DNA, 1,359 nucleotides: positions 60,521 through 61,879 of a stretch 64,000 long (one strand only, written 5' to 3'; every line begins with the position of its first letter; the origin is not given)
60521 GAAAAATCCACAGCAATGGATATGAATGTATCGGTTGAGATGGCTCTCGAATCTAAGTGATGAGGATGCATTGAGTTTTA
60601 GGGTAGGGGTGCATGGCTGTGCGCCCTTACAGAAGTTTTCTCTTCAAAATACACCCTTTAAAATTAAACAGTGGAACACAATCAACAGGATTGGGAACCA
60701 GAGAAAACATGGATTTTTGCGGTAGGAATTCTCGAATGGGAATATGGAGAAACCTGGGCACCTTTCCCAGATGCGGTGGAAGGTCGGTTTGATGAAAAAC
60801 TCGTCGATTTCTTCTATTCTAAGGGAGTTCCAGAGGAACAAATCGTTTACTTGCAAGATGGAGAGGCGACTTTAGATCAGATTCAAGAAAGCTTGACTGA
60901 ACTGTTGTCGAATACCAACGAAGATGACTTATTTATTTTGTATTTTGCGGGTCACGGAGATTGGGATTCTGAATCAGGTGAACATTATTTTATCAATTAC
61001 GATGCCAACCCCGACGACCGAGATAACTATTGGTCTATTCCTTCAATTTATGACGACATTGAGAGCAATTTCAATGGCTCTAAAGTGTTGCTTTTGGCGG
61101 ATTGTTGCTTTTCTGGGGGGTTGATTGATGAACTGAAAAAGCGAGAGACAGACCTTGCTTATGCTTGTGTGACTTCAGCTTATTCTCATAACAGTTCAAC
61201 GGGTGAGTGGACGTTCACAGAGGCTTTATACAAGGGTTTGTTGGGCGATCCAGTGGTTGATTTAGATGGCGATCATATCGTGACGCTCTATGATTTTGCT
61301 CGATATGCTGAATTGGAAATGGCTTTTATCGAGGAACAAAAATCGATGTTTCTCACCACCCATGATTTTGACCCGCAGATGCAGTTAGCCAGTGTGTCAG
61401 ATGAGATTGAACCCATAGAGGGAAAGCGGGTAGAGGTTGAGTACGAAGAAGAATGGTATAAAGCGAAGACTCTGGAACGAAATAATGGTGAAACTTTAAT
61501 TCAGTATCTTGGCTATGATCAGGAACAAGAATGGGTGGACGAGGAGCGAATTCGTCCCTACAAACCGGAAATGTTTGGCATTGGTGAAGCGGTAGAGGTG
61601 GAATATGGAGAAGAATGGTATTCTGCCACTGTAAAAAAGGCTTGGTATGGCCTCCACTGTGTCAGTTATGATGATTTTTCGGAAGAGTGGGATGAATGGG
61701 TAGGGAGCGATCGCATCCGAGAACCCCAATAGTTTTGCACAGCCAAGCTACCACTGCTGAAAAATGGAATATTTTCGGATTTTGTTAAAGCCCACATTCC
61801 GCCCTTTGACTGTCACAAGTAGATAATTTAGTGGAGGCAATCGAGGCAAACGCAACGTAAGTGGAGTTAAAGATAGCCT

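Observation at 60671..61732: Caspase-like peptidase fused to tandem Tudor/Agenet-like domains, co-located with a lipoprotein gene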

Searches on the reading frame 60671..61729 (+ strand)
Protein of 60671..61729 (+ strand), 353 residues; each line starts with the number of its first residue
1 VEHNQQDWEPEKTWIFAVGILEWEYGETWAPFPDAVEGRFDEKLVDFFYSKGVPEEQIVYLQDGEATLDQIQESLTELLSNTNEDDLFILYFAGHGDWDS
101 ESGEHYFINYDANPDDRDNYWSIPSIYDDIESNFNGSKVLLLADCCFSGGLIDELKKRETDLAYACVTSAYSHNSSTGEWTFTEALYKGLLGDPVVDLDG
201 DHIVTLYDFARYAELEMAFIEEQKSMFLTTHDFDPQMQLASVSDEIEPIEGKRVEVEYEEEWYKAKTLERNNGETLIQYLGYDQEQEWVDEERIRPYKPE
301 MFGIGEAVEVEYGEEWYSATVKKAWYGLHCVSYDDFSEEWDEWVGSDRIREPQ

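Call 3: search_protein_families(library=pfam, proteins=[window:60671-61729:+], max_evalue=1)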
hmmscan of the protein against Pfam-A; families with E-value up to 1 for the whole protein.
window:60671-61729:+ (353 aa): 7 families
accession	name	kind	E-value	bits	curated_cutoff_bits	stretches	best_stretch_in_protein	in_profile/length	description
PF05641.18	Agenet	-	2.9e-08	34.5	27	2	251-299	1-61/61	Agenet domain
PF00656.27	Peptidase_C14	-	9.6e-07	29.1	21.4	1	66-190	46-191/233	Caspase domain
PF01650.23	Peptidase_C13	-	0.0063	16.5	22.8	1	74-192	98-202/258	Peptidase C13 family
PF23327.1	Chromo_MORC2_6th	-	0.013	15.6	27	2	304-323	5-24/63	ATPase MORC2, chromo domain-like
PF18358.7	Tudor_4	-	0.05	13.7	25.8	0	305-348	4-47/50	Histone methyltransferase Tudor domain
PF11717.14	Tudor-knot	-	0.095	13.1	20.8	1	331-350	35-54/55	RNA binding activity-knot of a chromodomain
PF16719.11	SAWADEE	-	0.22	12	28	0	314-346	13-45/125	SAWADEE domain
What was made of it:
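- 60671..61732 (+): Complete gene: caspase-like peptidase plus two Tudor/chromo-like barrels (353 aa, GTG start, stop included). Pfam Peptidase_C14 and Agenet both above their cut-offs (call 3).
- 61421..61567 (+): Tudor/chromo-like barrel 1 (residues 251-299). The cage loop is shortened: cage positions 1-4 are aromatic (Y258, Y263, Y279, Y282) and position 5 is lost. Best Pfam Agenet stretch is 251-299 (call 3).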

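Call 4: search_protein_families(library=ncbifam, proteins=[window:60671-61729:+], max_evalue=1)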
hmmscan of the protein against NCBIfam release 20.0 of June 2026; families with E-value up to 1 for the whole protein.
window:60671-61729:+ (353 aa): 2 families
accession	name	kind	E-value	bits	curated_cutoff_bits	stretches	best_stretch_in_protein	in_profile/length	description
NF047832.1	caspase_w_EACC1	subfamily_domain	9.9e-13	48.1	140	1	52-212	40-203/211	caspase, EACC1-associated type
NF041710.1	UDPacetylman_taseTarA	equivalog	0.12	11.8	350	0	267-315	154-202/247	N-acetylglucosaminyldiphosphoundecaprenol N-acetyl-beta-D-mannosaminyltransferase TarA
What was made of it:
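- On Anti-phage defence or cell-suicide caspase-like effectors (PADLOC systems; EACC1-associated caspases): NCBIfam caspase_w_EACC1 scores 48 bits against cut-off 140 (call 4).
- The best NCBIfam hit is the EACC1-associated caspase type (48 bits, call 4).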

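Call 5: find_homologous_proteins(query=window:60671-61729:+, max_evalue=0.001)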
Query window:60671-61729:+ (353 aa): 247 proteins with E <= 0.001 among 1581 candidates; the best 120 are listed.
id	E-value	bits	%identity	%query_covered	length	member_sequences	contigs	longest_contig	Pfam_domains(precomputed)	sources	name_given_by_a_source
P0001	3.1e-218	742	90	100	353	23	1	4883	PF00656.28,PF05641.19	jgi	-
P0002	3.8e-215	732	89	100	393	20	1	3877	PF00656.28,PF05641.19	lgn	-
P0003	6.0e-207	705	87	99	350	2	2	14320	PF00656.28,PF18358.8,PF05641.19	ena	-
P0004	4.0e-187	640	78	99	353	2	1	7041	PF00656.28,PF05641.19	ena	-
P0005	1.2e-184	632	75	100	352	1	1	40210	PF00656.28,PF18358.8,PF05641.19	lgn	-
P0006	1.0e-178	612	74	99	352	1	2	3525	PF00656.28,PF18358.8,PF05641.19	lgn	-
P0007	2.9e-176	604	73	100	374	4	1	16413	PF00656.28,PF05641.19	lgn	-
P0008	7.6e-176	603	73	98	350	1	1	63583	PF00656.28,PF05641.19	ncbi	-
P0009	2.8e-174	598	72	99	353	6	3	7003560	PF00656.28,PF18358.8,PF05641.19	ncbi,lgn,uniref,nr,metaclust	ncbi:hypothetical protein Cylst_3944 [Cylindrospermum stagnale PCC 7417]|uniref:Uncharacterized prot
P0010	1.5e-173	595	72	99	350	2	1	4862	PF00656.28,PF18358.8,PF05641.19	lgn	-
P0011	2.7e-173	594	73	99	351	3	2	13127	PF00656.28,PF18358.8,PF05641.19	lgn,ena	-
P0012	2.3e-172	591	73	99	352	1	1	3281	PF00656.28,PF18358.8,PF05641.19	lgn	-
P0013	2.5e-171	588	70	99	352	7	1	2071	PF00656.28,PF05641.19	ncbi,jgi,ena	jgi:hypothetical protein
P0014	1.6e-170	585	71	99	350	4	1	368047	PF00656.28,PF18358.8,PF05641.19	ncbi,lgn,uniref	ncbi:agenet domain-containing protein [Aerosakkonema funiforme]|uniref:agenet domain-containing prot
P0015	1.8e-170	585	72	99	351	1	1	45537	PF00656.28,PF18358.8,PF05641.19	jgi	jgi:Caspase domain/Histone methyltransferase Tudor domain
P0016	2.4e-170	585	71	99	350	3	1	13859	PF00656.28,PF18358.8,PF05641.19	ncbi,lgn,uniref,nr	ncbi:agenet domain-containing protein [Aerosakkonema funiforme]|uniref:Caspase family protein n=2 Ta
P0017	3.0e-167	575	70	99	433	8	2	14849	PF11717.15,PF00656.28,PF23327.2,PF05641.19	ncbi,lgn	-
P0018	3.8e-167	574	71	99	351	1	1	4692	PF00656.28,PF18358.8,PF05641.19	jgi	jgi:dihydroneopterin aldolase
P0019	2.2e-164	565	69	100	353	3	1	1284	PF00656.28,PF18358.8,PF23327.2,PF05641.19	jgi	jgi:hypothetical protein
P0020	3.2e-164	565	71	97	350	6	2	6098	PF00656.28,PF05641.19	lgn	-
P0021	8.3e-163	560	69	98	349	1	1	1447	PF11717.15,PF00656.28,PF05641.19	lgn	-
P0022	1.2e-162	559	67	98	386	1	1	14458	PF00656.28,PF23327.2,PF05641.19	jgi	jgi:Caspase domain/Agenet domain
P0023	1.8e-162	559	70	98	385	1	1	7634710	PF00656.28,PF05641.19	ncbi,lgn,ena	-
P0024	1.0e-161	556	69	98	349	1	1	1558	PF11717.15,PF00656.28,PF05641.19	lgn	-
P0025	2.3e-161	555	68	98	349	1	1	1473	PF11717.15,PF00656.28,PF05641.19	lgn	-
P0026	1.4e-160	553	69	98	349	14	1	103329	PF00656.28,PF05641.19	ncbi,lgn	-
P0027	4.8e-160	551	68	98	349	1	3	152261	PF11717.15,PF00656.28,PF01650.24,PF05641.19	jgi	jgi:Caspase domain/Agenet domain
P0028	3.2e-159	548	70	99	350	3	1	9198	PF00656.28,PF18358.8,PF05641.19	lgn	-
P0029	4.6e-159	548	67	98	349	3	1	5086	PF11717.15,PF00656.28,PF05641.19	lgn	-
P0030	9.8e-159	546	69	96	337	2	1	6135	PF18358.8,PF23327.2,PF05641.19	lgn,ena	-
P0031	3.7e-158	545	67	98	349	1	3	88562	PF00656.28,PF05641.19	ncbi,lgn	-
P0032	1.0e-157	543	68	98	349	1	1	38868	PF00656.28,PF05641.19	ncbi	-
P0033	1.4e-157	543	67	98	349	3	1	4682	PF00656.28,PF05641.19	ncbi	-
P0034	1.6e-157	543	66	98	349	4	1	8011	PF00656.28,PF05641.19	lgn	-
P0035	3.7e-156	538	67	98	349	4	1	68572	PF11717.15,PF00656.28,PF05641.19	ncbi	-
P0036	3.5e-155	535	67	98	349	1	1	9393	PF11717.15,PF00656.28,PF05641.19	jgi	jgi:hypothetical protein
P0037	4.0e-155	535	68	99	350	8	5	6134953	PF00656.28,PF18358.8,PF05641.19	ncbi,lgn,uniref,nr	ncbi:caspase family protein [Desertifilum sp. FACHB-1129]|uniref:Tudor domain-containing protein n=1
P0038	7.3e-155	534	67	98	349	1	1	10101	PF11717.15,PF00656.28,PF05641.19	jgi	jgi:hypothetical protein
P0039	9.7e-151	520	63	98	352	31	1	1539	PF00656.28,PF23327.2,PF05641.19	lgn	-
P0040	1.9e-150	519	64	98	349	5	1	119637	PF00656.28,PF05641.19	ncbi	-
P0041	7.5e-149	514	65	97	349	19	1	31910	PF00656.28,PF05641.19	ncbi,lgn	-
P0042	3.2e-148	512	66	97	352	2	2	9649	PF05641.19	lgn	-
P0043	2.2e-147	509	62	98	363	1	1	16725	PF00656.28,PF05641.19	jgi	jgi:Caspase domain/Agenet domain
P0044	6.0e-146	504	64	98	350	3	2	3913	PF00656.28,PF23327.2,PF05641.19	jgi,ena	-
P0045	4.0e-144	498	63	97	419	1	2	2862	PF00656.28,PF05641.19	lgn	-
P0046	8.9e-144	497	64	98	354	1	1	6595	PF00656.28,PF05641.19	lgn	-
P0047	4.3e-142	492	61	98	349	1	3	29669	PF00656.28,PF23327.2,PF05641.19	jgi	jgi:Caspase domain/Agenet domain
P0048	6.0e-141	488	60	99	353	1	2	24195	PF00656.28,PF05641.19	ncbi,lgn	-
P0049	9.8e-141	487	64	98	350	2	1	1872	PF00656.28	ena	-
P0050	8.5e-140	484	63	98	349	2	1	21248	PF00656.28,PF05641.19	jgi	jgi:Caspase domain/Agenet domain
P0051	4.3e-138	479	60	97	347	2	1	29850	PF05641.19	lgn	-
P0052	5.7e-138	478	61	97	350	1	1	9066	PF00656.28,PF05641.19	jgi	jgi:Caspase domain/Agenet domain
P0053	2.2e-136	473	60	99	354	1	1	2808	PF00656.28,PF05641.19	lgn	-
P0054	7.6e-135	468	58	99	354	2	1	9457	PF11717.15,PF00656.28,PF00567.31,PF05641.19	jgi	jgi:hypothetical protein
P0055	3.3e-133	462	57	99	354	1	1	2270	PF00656.28,PF05641.19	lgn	-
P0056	4.0e-131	456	59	99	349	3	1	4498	PF00656.28,PF05641.19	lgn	-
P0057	7.3e-127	442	57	97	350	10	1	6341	PF00656.28,PF05641.19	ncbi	-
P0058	3.7e-121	423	68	77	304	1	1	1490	PF00656.28,PF05641.19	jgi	jgi:hypothetical protein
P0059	4.5e-117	409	52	97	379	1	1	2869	PF02820.25,PF16719.12,PF11717.15,PF00656.28,PF05641.19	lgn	-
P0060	2.3e-113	397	50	97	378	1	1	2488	PF11717.15,PF00656.28,PF05641.19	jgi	jgi:hypothetical protein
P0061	4.8e-112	393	49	99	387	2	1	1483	PF11717.15,PF00656.28,PF23327.2,PF05641.19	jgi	jgi:hypothetical protein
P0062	5.2e-111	389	50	97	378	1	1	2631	PF18104.8,PF11717.15,PF00656.28,PF18358.8,PF23327.2,PF05641.19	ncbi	-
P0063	9.0e-111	389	64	76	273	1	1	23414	PF00567.31,PF05641.19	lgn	-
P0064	2.3e-110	387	49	97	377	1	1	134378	PF11717.15,PF00656.28,PF05641.19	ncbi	ncbi:MAG: Tudor-knot domain-containing protein [Planctomycetales bacterium]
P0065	3.1e-110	387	50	97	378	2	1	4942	PF16719.12,PF11717.15,PF00656.28,PF05641.19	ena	-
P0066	1.4e-109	385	50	97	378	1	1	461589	PF11717.15,PF18358.8,PF23327.2,PF05641.19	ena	-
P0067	3.7e-109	383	50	97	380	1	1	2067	PF11717.15,PF00656.28,PF05641.19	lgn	-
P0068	6.0e-109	383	50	97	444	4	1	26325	PF00656.28,PF18358.8,PF23327.2,PF05641.19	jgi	jgi:hypothetical protein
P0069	3.3e-108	380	49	97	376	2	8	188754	PF11717.15,PF00656.28,PF05641.19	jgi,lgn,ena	-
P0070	5.6e-108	379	62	75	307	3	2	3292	PF05641.19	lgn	-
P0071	6.2e-108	379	50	97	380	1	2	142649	PF16719.12,PF11717.15,PF00656.28,PF18358.8,PF05641.19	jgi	jgi:hypothetical protein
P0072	1.0e-107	379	48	98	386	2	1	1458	PF02820.25,PF11717.15,PF00656.28,PF18358.8,PF05641.19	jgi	jgi:hypothetical protein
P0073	1.1e-107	378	49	97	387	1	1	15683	PF00656.28,PF18358.8,PF23327.2,PF00567.31,PF05641.19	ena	-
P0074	1.7e-107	378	48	99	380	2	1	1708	PF16719.12,PF11717.15,PF18358.8,PF05641.19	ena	-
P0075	2.2e-107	377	49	97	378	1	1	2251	PF16719.12,PF11717.15,PF00656.28,PF18358.8,PF23327.2,PF05641.19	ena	-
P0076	3.3e-107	377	47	98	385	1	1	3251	PF11717.15,PF00656.28,PF05641.19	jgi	jgi:hypothetical protein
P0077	3.9e-107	377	49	97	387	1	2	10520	PF11717.15,PF00656.28,PF18358.8,PF05641.19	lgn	-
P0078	4.2e-107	377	48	97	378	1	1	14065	PF16719.12,PF11717.15,PF00656.28,PF18358.8,PF05641.19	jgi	jgi:hypothetical protein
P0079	4.2e-107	377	50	97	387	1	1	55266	PF11717.15,PF00656.28,PF18358.8,PF05641.19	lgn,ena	-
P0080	4.4e-107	377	49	97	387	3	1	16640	PF11717.15,PF00656.28,PF18358.8,PF05641.19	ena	-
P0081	5.7e-107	376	49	97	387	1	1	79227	PF11717.15,PF00656.28,PF18358.8,PF05641.19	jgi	-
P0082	5.9e-107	376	48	97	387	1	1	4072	PF02820.25,PF11717.15,PF00656.28,PF18358.8,PF05641.19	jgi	jgi:caspase domain-containing protein/agenet domain-containing protein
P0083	6.4e-107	376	50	99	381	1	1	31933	PF16719.12,PF11717.15,PF00656.28,PF05641.19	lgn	-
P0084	6.7e-107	376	48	98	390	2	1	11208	PF11717.15,PF00656.28,PF22732.3,PF05641.19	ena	-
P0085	7.1e-107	376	47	98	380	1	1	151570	PF11717.15,PF23327.2,PF05641.19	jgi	jgi:hypothetical protein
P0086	1.0e-106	375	48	97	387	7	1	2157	PF11717.15,PF00656.28,PF18358.8,PF05641.19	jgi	jgi:hypothetical protein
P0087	1.1e-106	375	49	97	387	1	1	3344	PF02820.25,PF11717.15,PF00656.28,PF18358.8,PF05641.19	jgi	jgi:hypothetical protein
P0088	6.7e-106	373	49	97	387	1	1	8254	PF16719.12,PF11717.15,PF00656.28,PF05641.19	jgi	jgi:hypothetical protein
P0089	7.1e-106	373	49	97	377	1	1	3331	PF16719.12,PF11717.15,PF00656.28,PF23327.2,PF05641.19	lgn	-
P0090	8.4e-106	372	49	97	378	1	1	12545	PF16719.12,PF11717.15,PF05641.19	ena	-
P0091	9.7e-106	372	49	97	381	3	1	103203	PF11717.15,PF00656.28,PF05641.19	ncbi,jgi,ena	jgi:hypothetical protein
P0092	2.6e-105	371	50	97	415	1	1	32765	PF00656.28,PF05641.19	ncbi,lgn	-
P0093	3.5e-105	370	50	97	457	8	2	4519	PF11717.15,PF00656.28,PF18358.8,PF23327.2,PF05641.19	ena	-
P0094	4.8e-105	370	46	99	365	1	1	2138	PF11717.15,PF00656.28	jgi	jgi:hypothetical protein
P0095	9.6e-105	369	46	99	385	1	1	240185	PF11717.15,PF00656.28,PF05641.19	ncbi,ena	-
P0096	1.4e-104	368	48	97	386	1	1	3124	PF11717.15,PF00656.28,PF18358.8,PF05641.19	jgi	jgi:Caspase domain/Agenet domain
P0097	1.6e-104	368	48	97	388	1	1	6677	PF11717.15,PF00656.28,PF05641.19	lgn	-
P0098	1.9e-104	368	48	97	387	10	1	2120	PF11717.15,PF00656.28,PF18358.8,PF05641.19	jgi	jgi:hypothetical protein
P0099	3.0e-104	367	47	97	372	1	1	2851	PF16719.12,PF11717.15,PF00656.28,PF18358.8,PF23327.2,PF05641.19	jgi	jgi:caspase domain-containing protein/histone methyltransferase-like protein/agenet domain-containin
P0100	3.1e-104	367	47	99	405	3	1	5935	PF00656.28,PF18358.8,PF05641.19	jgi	jgi:hypothetical protein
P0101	3.9e-104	367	48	97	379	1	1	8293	PF16719.12,PF11717.15,PF00656.28,PF23327.2,PF05641.19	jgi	jgi:hypothetical protein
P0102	5.2e-104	366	47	97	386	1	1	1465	PF11717.15,PF00656.28,PF18358.8,PF05641.19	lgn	-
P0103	5.9e-104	366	48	97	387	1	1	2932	PF11717.15,PF00656.28,PF18358.8,PF05641.19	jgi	jgi:hypothetical protein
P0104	9.4e-104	366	47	97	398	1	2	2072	PF11717.15,PF00656.28,PF05641.19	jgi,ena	jgi:hypothetical protein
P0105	1.2e-103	365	48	97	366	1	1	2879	PF11717.15,PF00656.28,PF05641.19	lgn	-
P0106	1.6e-103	365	47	98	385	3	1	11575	PF16719.12,PF11717.15,PF00656.28,PF18358.8,PF23327.2,PF05641.19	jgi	jgi:hypothetical protein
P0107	1.7e-103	365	49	97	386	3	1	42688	PF16719.12,PF11717.15,PF00656.28,PF18358.8,PF05641.19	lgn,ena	-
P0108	3.8e-103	364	48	97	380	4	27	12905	PF16719.12,PF11717.15,PF00656.28,PF05641.19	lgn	-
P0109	3.9e-103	364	46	97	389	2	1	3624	PF11717.15,PF00656.28,PF05641.19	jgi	jgi:hypothetical protein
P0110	5.1e-103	363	46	97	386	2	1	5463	PF11717.15,PF00656.28,PF18358.8,PF05641.19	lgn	-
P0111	8.0e-103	362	46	98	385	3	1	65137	PF02820.25,PF11717.15,PF00656.28,PF22732.3,PF05641.19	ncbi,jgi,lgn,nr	ncbi:MAG TPA: Tudor-knot domain-containing protein [Pirellulales bacterium]|jgi:hypothetical protein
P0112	9.8e-103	362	47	97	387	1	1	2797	PF11717.15,PF00656.28,PF18358.8,PF23327.2,PF05641.19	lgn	-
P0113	1.1e-102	362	47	98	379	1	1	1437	PF02820.25,PF16719.12,PF11717.15,PF00656.28,PF22732.3,PF05641.19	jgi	jgi:hypothetical protein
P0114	1.6e-102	362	47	97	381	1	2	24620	PF16719.12,PF11717.15,PF00656.28,PF18358.8,PF05641.19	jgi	jgi:hypothetical protein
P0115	2.2e-102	361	46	97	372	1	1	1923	PF16719.12,PF00656.28,PF05641.19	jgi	jgi:hypothetical protein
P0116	2.2e-102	361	48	97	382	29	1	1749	PF16719.12,PF11717.15,PF00656.28,PF05641.19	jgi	-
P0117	2.3e-102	361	46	97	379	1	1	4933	PF11717.15,PF00656.28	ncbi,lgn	-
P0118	3.3e-102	360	48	97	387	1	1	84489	PF00656.28,PF18358.8,PF05641.19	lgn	-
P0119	7.2e-102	359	47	97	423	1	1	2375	PF16719.12,PF11717.15,PF00656.28,PF22732.3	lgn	-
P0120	8.0e-102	359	47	98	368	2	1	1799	PF11717.15,PF00656.28,PF22732.3,PF23327.2,PF05641.19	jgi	jgi:hypothetical protein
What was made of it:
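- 60671..61732 (+): 247 homologues (call 5).
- Checked: 247 homologues at E<=1e-3 share the full architecture (call 5).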

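Call 6: search_solved_structures(query=window:60671-61729:+, max_evalue=1, show_alignments=3)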
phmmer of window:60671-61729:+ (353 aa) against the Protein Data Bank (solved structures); distinct sequences matched with E-value up to 1: 3.
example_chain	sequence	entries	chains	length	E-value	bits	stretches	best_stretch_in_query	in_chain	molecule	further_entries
6w8s_A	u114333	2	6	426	4.6e-06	29.1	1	65-158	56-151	Metacaspase-4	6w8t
6w8r_A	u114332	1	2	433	8.3e-05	25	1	65-158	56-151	Metacaspase-4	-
8ysq_A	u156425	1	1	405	0.049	15.9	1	153-278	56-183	SAVED domain-containing protein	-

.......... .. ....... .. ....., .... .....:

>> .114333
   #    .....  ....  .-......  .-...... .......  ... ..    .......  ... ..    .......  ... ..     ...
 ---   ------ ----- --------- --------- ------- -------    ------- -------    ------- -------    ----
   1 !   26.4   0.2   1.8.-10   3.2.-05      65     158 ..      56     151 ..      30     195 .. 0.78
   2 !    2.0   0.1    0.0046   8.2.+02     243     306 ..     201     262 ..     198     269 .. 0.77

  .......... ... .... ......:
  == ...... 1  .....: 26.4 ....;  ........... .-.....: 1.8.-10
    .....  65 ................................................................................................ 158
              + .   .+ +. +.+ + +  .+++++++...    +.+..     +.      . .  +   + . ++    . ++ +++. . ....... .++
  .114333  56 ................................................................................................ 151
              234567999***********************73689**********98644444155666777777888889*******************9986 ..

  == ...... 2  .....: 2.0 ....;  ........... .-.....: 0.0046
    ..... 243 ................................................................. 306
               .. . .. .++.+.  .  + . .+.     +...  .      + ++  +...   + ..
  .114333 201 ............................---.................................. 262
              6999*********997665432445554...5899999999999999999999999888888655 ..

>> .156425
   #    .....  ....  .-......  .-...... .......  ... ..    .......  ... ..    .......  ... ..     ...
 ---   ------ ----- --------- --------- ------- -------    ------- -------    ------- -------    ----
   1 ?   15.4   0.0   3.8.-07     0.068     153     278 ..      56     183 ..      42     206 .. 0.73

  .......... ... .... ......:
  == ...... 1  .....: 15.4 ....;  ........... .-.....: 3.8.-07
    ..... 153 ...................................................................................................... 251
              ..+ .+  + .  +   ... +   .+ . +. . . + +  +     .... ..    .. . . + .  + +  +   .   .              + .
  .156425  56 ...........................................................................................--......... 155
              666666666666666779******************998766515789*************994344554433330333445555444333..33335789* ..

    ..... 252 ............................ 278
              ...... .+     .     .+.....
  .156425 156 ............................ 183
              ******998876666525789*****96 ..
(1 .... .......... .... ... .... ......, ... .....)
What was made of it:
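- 60953..60955 (+): Codon of catalytic His95 (FAGHG). Aligned to the His of AtMC4 YSGHG (call 6).
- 61106..61108 (+): Codon of catalytic Cys146 (second Cys of DCCFSGG). Aligned to the catalytic Cys of AtMC4 DSCHSGG (the C-to-A mutant chain 6w8r aligns at the same position) (call 6).
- On Peptidase C14 / clan CD caspase-fold cysteine peptidases: FAGHG and DCCFSGG align to YSGHG and DSCHSGG of AtMC4 (call 6).
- Checked: Pfam scores exceed the curated cut-offs: Agenet PF05641 34.5 bits (cut-off 27, two stretches) and Peptidase_C14 PF00656 29.1 bits (cut-off 21.4) (call 3). phmmer against PDB aligns FAGHG and DCCFSGG to YSGHG and DSCHSGG of Arabidopsis metacaspase-4, E 4.6e-6 (call 6).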

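Call 9: find_encoding_contigs(protein=window:60671-61729:+, flank=8000, max_places=4)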
Protein window:60671-61729:+ (353 aa): 3 contigs read that carry it; 1 place shown.
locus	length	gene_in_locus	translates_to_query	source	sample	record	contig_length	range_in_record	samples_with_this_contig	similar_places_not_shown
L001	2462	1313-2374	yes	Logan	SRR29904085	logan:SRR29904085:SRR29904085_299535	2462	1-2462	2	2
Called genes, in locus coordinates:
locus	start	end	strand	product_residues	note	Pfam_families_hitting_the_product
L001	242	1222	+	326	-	PF19777:DUF6263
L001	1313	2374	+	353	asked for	PF00656:Peptidase_C14 (weak), PF05641:Agenet (faint)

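Call 10: find_encoding_contigs(protein=P0009, flank=8000, max_places=3)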
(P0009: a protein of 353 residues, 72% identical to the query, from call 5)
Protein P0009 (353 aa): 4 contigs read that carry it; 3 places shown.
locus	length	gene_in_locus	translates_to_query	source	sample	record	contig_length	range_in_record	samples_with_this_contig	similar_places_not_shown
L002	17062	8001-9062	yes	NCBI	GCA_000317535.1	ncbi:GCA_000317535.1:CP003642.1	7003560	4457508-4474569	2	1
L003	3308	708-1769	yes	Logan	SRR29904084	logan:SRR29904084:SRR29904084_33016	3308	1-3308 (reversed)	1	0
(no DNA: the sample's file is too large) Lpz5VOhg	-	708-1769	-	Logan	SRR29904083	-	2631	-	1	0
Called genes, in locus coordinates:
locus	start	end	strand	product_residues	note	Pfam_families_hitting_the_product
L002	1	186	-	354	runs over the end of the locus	PF00483:NTP_transferase, PF12804:NTP_transf_3 (weak), PF22640:ManC_GMP_beta-helix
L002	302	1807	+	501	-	PF03816:LytR_cpsA_psr, PF13399:LytR_C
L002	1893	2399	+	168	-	-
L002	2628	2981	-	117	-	-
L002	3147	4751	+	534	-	PF03023:MurJ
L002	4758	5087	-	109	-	PF05016:ParE_toxin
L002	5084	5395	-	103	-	PF02604:PhdYeFM_antitox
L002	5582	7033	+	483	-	PF13175:AAA_15, PF13304:AAA_21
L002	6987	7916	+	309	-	-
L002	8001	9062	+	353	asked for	PF00656:Peptidase_C14 (weak), PF05641:Agenet (faint), PF18358:Tudor_4 (faint)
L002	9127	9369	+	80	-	-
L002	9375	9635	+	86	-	PF05016:ParE_toxin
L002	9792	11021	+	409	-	PF01937:ARMT1-like_dom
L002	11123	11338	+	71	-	-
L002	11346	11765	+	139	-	PF01850:PIN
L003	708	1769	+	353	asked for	PF00656:Peptidase_C14 (weak), PF05641:Agenet (faint), PF18358:Tudor_4 (faint)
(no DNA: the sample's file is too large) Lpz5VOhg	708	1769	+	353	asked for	PF00656:Peptidase_C14 (weak), PF05641:Agenet (faint), PF18358:Tudor_4 (faint)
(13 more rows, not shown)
